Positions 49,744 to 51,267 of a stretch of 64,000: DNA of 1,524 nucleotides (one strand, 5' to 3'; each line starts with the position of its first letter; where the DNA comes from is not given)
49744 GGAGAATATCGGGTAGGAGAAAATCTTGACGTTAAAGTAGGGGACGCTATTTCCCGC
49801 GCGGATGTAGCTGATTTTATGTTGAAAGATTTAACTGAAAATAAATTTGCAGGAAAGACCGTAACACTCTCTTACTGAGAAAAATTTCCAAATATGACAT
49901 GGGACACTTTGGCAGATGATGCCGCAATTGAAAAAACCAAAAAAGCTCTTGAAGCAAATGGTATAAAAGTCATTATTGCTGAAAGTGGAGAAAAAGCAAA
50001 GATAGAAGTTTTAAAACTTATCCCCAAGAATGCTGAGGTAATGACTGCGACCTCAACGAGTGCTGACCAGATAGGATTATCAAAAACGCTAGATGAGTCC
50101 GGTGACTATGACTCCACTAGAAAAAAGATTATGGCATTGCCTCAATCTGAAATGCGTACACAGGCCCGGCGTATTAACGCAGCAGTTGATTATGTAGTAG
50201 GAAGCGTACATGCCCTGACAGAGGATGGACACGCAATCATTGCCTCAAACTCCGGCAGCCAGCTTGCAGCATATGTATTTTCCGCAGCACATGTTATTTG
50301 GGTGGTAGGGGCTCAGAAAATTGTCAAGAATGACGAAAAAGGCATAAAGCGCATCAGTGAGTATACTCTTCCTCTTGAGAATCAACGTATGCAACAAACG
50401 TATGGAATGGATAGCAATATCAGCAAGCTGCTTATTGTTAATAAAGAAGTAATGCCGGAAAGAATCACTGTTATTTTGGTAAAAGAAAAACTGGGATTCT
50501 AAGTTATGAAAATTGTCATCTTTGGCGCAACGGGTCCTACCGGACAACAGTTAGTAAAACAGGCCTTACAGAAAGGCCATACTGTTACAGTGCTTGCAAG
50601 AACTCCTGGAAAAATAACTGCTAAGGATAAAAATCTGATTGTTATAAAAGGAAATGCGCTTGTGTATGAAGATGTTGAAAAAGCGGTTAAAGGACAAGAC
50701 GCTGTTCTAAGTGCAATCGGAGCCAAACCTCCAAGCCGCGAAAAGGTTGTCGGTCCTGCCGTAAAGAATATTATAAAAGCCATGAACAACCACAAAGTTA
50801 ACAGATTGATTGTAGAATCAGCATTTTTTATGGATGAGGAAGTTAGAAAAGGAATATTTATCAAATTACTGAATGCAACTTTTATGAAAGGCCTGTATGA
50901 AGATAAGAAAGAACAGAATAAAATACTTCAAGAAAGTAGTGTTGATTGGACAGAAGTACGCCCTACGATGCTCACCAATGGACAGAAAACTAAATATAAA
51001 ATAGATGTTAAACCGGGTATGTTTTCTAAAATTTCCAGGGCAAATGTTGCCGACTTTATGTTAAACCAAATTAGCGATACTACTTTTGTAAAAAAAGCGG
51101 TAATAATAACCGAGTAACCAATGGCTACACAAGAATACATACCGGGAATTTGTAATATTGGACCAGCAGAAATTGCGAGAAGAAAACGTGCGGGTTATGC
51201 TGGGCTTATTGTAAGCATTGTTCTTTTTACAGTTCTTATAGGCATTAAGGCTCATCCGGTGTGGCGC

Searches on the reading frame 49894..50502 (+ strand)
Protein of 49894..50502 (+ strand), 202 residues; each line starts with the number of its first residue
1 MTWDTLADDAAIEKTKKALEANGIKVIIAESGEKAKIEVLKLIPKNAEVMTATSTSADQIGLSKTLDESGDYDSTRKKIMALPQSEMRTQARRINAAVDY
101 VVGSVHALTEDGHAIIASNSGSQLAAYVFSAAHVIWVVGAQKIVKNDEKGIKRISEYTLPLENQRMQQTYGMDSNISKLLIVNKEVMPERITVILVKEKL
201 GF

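Call 32: search_protein_families(library=pfam, proteins=[window:49894-50502:+], max_evalue=0.001)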
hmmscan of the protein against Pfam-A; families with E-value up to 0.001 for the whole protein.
window:49894-50502:+ (202 aa): 1 family
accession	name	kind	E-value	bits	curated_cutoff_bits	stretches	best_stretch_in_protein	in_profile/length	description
PF02589.21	LUD_dom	-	8.6e-25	88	22.6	1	12-196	1-189/189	LUD domain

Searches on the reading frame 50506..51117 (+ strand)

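Call 32: search_protein_families(library=pfam, proteins=[window:50506-51117:+], max_evalue=0.001)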
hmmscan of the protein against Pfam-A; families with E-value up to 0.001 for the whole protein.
window:50506-51117:+ (203 aa): 6 families
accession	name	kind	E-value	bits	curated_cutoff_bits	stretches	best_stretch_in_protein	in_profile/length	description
PF13460.12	NAD_binding_10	-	1.5e-46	159.1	27.2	1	7-191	1-183/184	NAD(P)H-binding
PF05368.20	NmrA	-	2.2e-10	41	27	1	2-112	4-113/298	NmrA-like family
PF01370.27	Epimerase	-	1e-06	28.8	20.9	1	3-79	1-82/240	NAD dependent epimerase/dehydratase family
PF03446.21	NAD_binding_2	-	0.00016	22.1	21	1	10-94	8-84/161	NAD binding domain of 6-phosphogluconate dehydrogenase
PF03807.23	F420_oxidored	-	0.00022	22.2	21.6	1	2-71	1-67/94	NADP oxidoreductase coenzyme F420-dependent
PF01488.26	Shikimate_DH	-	0.0005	20.6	24.3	1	2-76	14-88/138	Shikimate / quinate 5-dehydrogenase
